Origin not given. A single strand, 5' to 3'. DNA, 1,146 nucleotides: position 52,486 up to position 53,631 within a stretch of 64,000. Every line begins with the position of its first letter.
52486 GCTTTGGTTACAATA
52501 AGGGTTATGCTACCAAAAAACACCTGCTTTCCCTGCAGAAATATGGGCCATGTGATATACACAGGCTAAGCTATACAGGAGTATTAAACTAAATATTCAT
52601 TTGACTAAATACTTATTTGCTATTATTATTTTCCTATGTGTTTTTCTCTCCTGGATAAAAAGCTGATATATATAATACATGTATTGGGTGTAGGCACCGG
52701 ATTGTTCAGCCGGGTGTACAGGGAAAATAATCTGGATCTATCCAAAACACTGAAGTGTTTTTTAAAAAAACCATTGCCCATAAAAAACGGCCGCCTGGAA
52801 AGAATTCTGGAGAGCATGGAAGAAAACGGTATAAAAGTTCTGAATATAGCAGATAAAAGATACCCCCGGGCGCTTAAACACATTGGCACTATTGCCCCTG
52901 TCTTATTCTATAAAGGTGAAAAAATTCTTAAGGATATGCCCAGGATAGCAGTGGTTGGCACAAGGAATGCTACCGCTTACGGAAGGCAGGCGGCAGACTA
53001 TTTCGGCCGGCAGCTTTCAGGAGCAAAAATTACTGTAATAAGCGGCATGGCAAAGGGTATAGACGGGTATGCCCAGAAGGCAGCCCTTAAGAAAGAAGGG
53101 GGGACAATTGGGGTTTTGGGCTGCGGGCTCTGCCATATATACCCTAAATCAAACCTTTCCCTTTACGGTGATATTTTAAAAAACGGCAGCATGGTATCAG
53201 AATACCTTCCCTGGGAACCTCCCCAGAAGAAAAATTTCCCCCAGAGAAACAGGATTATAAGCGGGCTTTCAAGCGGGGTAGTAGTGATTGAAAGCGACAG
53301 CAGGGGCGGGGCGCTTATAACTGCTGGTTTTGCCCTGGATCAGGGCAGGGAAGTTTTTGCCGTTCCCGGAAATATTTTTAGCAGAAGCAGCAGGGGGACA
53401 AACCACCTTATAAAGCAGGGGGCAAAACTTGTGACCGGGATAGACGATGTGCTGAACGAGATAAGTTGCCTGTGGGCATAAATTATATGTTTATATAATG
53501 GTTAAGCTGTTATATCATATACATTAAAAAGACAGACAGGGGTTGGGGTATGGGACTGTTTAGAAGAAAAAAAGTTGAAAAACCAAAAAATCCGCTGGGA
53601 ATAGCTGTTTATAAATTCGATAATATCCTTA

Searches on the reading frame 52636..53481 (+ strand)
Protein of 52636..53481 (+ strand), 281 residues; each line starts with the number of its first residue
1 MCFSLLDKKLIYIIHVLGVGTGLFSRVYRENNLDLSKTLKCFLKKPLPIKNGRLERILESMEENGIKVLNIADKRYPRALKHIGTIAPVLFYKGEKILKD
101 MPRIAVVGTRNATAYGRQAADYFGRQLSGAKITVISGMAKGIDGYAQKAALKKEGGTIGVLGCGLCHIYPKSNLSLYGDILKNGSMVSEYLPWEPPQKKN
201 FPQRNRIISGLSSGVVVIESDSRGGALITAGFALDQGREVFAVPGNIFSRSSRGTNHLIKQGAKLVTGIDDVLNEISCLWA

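Call 67: search_protein_families(library=pfam, proteins=[window:52636-53481:+], max_evalue=0.001)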
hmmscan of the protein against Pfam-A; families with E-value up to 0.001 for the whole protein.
window:52636-53481:+ (281 aa): 2 families
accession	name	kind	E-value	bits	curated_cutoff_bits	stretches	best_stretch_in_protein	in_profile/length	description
PF02481.21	DNA_processg_A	-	1.8e-77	259.8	29.6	1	61-267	2-211/212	DNA recombination-mediator protein A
PF18306.6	LDcluster4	-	2.1e-05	24.6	26.3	0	103-161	3-62/151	SLOG cluster4 family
